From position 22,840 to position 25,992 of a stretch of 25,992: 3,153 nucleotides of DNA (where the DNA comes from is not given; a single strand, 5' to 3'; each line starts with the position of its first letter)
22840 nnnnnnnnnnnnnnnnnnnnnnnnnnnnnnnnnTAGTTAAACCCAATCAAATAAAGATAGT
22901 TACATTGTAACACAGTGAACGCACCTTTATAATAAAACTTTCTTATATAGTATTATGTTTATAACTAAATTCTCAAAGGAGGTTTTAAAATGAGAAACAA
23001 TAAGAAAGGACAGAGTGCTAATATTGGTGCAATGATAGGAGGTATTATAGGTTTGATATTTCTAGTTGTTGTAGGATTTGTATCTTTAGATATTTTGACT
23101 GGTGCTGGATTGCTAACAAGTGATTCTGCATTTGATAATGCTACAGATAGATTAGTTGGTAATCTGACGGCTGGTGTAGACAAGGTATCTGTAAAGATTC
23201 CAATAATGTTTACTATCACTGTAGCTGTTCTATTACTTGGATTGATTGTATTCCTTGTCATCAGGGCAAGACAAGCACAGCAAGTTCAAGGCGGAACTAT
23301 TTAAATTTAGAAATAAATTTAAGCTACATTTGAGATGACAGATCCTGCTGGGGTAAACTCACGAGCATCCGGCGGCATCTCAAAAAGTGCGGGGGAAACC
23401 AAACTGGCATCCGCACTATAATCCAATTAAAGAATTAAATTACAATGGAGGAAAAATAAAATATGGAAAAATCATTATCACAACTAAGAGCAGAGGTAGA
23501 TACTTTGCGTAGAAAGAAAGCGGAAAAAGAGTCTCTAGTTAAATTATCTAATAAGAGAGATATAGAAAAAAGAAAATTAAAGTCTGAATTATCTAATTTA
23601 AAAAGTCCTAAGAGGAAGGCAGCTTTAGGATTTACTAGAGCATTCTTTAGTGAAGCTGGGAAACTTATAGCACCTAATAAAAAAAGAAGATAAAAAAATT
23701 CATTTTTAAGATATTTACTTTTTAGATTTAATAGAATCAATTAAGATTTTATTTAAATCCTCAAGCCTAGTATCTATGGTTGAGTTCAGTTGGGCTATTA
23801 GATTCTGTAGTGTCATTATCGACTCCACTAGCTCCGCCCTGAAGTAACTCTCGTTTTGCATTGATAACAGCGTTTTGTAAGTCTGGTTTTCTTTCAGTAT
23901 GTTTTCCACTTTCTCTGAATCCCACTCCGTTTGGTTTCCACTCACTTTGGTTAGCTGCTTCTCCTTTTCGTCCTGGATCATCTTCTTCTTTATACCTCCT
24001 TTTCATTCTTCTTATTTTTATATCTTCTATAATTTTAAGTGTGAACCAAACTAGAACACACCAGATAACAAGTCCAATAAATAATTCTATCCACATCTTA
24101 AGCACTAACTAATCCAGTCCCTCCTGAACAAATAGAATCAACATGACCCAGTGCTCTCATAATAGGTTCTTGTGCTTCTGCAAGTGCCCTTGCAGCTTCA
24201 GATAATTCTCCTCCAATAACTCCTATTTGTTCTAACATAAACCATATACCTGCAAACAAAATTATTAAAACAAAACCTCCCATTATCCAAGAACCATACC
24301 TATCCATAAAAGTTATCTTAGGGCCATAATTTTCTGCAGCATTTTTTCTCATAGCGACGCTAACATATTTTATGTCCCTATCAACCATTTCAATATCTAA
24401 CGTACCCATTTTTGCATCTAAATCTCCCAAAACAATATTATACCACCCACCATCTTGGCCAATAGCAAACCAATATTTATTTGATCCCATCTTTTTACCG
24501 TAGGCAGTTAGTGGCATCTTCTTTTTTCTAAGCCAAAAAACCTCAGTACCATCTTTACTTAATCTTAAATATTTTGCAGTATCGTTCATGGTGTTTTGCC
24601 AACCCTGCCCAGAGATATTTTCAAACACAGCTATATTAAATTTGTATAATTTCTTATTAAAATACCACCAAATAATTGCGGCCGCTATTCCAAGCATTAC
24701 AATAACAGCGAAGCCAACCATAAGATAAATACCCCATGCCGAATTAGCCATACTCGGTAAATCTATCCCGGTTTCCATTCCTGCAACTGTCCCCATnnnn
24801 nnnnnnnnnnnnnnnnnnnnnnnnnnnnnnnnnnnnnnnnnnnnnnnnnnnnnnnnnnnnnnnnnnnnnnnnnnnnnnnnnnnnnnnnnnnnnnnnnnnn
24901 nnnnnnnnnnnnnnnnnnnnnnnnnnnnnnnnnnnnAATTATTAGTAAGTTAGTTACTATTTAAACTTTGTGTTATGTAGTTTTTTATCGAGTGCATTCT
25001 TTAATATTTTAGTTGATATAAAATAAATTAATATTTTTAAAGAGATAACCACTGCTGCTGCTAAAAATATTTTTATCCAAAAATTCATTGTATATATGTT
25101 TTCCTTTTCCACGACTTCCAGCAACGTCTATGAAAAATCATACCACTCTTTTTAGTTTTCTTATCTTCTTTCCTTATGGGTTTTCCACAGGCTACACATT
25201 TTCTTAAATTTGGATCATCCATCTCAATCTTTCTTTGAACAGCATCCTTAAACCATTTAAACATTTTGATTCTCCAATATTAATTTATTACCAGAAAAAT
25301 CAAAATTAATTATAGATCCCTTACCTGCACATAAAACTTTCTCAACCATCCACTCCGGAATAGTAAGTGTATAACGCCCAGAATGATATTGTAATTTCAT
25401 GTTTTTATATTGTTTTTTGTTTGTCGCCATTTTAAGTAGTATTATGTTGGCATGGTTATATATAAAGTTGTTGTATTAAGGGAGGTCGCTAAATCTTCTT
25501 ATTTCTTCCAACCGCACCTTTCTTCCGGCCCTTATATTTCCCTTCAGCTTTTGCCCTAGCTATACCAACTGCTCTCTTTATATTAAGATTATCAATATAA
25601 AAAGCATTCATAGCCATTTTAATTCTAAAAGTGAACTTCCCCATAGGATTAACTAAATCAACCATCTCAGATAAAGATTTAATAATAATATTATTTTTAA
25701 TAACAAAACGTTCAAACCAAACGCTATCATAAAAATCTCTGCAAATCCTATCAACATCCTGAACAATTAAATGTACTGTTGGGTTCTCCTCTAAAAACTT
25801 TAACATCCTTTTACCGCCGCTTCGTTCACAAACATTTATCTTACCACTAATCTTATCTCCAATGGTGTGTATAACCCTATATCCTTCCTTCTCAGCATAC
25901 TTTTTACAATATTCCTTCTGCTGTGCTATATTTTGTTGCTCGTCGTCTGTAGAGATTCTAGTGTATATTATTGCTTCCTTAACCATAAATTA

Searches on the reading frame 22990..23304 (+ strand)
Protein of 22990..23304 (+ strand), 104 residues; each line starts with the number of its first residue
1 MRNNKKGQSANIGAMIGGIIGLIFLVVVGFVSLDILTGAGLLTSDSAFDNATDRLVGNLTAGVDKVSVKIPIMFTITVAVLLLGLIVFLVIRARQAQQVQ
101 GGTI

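Call 9: search_protein_families(library=pfam, proteins=[window:22990-23304:+], max_evalue=0.1)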
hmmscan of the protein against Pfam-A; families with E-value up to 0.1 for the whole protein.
window:22990-23304:+ (104 aa): 4 families
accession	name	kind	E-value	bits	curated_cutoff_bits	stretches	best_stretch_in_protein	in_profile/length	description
PF20990.2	DUF2207_C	-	0.024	14.8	33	1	4-93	132-187/247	Predicted membrane protein (DUF2207) C-terminal domain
PF19592.4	DUF6097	-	0.066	13.8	27.5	1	28-99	67-138/152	Family of unknown function (DUF6097)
PF09534.15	Trp_oprn_chp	-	0.073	13.4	29.6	1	27-98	76-145/180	Tryptophan-associated transmembrane protein (Trp_oprn_chp)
PF17870.6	Insulin_TMD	-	0.087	13.4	33.4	0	70-96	20-44/47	Insulin receptor trans-membrane segment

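Call 10: search_protein_families(library=phrogs, proteins=[window:22990-23304:+], max_evalue=0.1)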
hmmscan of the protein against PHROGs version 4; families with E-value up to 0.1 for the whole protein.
window:22990-23304:+ (104 aa): 0 families

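Call 25: search_dna_similar(query=window:22990-23304:+, collection=phages, mode=protein, max_evalue=0.1)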
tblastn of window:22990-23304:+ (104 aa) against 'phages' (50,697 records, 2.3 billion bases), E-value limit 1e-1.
No match.

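Call 76: find_related_loci(query=A5, collection=genome_contigs, flank=8000)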
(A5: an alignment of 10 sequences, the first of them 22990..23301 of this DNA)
Query A5 (104 aa) in genome_contigs; peptide patterns used: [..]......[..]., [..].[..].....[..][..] (x = any residue, [..] = any of these).
198 stretches matched a pattern, but none encodes a relative of the query by tblastn (E <= 1e-3).

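Call 103: search_solved_structures(query=A5, max_evalue=10)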
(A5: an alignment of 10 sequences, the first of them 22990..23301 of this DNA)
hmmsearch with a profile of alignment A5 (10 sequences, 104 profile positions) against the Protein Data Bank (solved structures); distinct sequences matched with E-value up to 10: 4.
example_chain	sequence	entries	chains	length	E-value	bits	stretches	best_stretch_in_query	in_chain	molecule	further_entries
4ct6_A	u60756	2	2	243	1.1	13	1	37-78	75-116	CCR4-NOT TRANSCRIPTION COMPLEX SUBUNIT 1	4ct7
5ona_A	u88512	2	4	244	1.1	12.9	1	37-78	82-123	CCR4-NOT transcription complex subunit 1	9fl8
4cru_A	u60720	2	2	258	1.2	12.8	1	37-78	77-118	CCR4-NOT TRANSCRIPTION COMPLEX SUBUNIT 1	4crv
9atb_A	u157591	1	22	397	1.5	12.5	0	27-60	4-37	Flagellin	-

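Call 104: search_protein_families(library=ncbifam, proteins=[window:22990-23304:+], max_evalue=0.1)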
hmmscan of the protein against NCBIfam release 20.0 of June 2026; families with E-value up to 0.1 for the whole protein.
window:22990-23304:+ (104 aa): 3 families
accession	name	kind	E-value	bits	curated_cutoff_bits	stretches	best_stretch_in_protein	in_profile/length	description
NF045633.1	LipidAPhtaseLpxF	equivalog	0.0017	18.3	400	1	22-97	15-87/217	lipid A 4'-phosphatase LpxF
TIGR00779.1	cad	subfamily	0.0057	16.6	181.65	1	59-91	106-138/193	CadD family cadmium resistance transporter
NF041681.1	HGxxPAAW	subfamily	0.029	14.4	33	1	55-93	16-53/55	HGxxPAAW family protein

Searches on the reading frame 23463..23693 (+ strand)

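Call 61: search_protein_families(library=pfam, proteins=[window:23463-23693:+], max_evalue=1)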
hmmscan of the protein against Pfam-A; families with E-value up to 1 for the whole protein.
window:23463-23693:+ (76 aa): 3 families
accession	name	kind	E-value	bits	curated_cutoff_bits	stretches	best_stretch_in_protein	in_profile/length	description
PF25764.1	KIF21A_4th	-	0.00013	22.2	33.1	1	2-52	103-153/183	KIF21A-like domain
PF24936.1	DUF7753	-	0.15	12.4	27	1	16-45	3-32/63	Domain of unknown function (DUF7753)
PF02183.23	HALZ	-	0.26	11.9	28.1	0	35-48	27-40/43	Homeobox associated leucine zipper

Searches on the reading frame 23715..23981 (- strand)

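Call 61: search_protein_families(library=pfam, proteins=[window:23715-23981:-], max_evalue=1)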
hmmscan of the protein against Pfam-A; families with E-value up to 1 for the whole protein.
window:23715-23981:- (88 aa): 3 families
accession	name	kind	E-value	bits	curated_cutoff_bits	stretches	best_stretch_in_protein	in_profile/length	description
PF04513.17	Baculo_PEP_C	-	0.028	14.9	38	1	19-80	37-94/140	Baculovirus polyhedron envelope protein, PEP, C terminus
PF18977.5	DUF5713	-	0.046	14.6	27.3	1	33-80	3-51/107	Family of unknown function (DUF5713)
PF00770.24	Peptidase_C5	-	0.13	12.4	21.3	1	10-53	126-170/179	Adenovirus endoprotease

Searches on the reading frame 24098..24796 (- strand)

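Call 11: search_protein_families(library=pfam, proteins=[window:24098-24796:-], max_evalue=0.1)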
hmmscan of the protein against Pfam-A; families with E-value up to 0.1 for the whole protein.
window:24098-24796:- (232 aa): 2 families
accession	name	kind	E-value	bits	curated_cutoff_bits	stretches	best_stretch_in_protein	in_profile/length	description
PF12089.13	DUF3566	-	0.034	15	22.2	0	171-209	25-62/118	Transmembrane domain of unknown function (DUF3566)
PF05425.18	CopD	-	0.044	14.6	32.1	0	6-46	27-66/105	Copper resistance protein D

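Call 104: search_protein_families(library=ncbifam, proteins=[window:24098-24796:-], max_evalue=0.1)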
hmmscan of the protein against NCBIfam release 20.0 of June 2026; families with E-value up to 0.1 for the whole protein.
window:24098-24796:- (232 aa): 0 families

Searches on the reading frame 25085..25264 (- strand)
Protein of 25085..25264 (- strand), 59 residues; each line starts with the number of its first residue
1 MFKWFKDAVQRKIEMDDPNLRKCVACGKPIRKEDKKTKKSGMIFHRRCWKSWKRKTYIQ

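Call 61: search_protein_families(library=pfam, proteins=[window:25085-25264:-], max_evalue=1)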
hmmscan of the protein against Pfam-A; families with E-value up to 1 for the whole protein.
window:25085-25264:- (59 aa): 12 families
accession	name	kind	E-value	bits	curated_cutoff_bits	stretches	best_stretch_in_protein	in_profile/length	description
PF01485.27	IBR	-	0.0015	19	24.3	1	6-41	5-41/65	IBR domain, a half RING-finger domain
PF13248.11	Zn_ribbon_3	-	0.011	15.6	27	1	21-35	3-17/26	zinc-ribbon domain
PF13639.12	zf-RING_2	-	0.014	16.1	27.3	1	22-56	2-37/44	Ring finger domain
PF14446.12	Prok-RING_1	-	0.029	14.7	29.1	1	21-51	5-37/54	Prokaryotic RING finger family 1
PF17120.11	zf-RING_16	-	0.036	14.2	27.4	1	19-53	3-37/57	RING/Ubox like zinc-binding domain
PF18508.7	zf_C2H2_13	-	0.051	13.6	26.5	1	18-31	15-28/42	Zinc finger domain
PF00412.28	LIM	-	0.055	14.2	22.9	1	23-49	1-27/58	LIM domain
PF02565.21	RecO_C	-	0.055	13.7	22.1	1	18-49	66-96/157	Recombination protein O C terminal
PF22908.2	PHD_NSD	-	0.092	13.5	23.9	1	21-55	3-43/57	Histone-lysine N-methyltransferase NSD-like, PHD zinc finger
PF09256.16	BaffR-Tall_bind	-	0.11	12.7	21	1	17-26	11-20/30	BAFF-R, TALL-1 binding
PF23228.1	zf_PCFS4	-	0.12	12.5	27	0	32-50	50-68/69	PCFS4 zinc finger domain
PF09889.16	DUF2116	-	0.21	12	26.8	1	21-36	4-19/59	Probable treble clef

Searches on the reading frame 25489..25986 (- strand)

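Call 11: search_protein_families(library=pfam, proteins=[window:25489-25986:-], max_evalue=0.1)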
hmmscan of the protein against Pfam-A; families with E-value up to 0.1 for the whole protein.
window:25489-25986:- (165 aa): 2 families
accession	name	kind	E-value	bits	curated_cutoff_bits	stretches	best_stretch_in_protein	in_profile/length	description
PF00239.26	Resolvase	-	2e-26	93.3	23.3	1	5-151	1-145/145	Resolvase, N terminal domain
PF03767.20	Acid_phosphat_B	-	0.044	13.7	27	1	13-48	173-208/230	HAD superfamily, subfamily IIIB (Acid phosphatase)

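Call 104: search_protein_families(library=ncbifam, proteins=[window:25489-25986:-], max_evalue=0.1)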
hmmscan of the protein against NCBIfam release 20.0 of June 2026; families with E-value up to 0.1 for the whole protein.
window:25489-25986:- (165 aa): 8 families
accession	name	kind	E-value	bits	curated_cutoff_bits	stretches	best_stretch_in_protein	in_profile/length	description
NF049883.1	resolv_YneB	equivalog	4e-11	42.8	175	1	5-152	2-148/211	YneB family resolvase-like protein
NF009949.0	PRK13413.1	equivalog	2.1e-10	40.6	272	1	7-164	4-157/203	master DNA invertase Mpi family serine-type recombinase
NF033518.0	transpos_IS607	equivalog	1.3e-09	37.9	110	1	4-98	55-145/187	IS607 family transposase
NF047343.1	SCCmet_CcrB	equivalog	1.3e-09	37.2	900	1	4-154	8-160/542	cassette chromosome recombinase CcrB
NF047344.1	SCCmet_CcrA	equivalog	4.2e-09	36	700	1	3-150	2-147/442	cassette chromosome recombinase CcrA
NF041201.1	recomb_XisF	equivalog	5.1e-08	32.3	375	1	6-151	2-142/465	fdxN element excision recombinase XisF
NF047347.1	SCCmet_CcrC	equivalog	0.00032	19.3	900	1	3-118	3-122/558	cassette chromosome recombinase CcrC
TIGR01675.1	plant-AP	equivalog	0.017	14.4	264.3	1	12-63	172-220/229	plant acid phosphatase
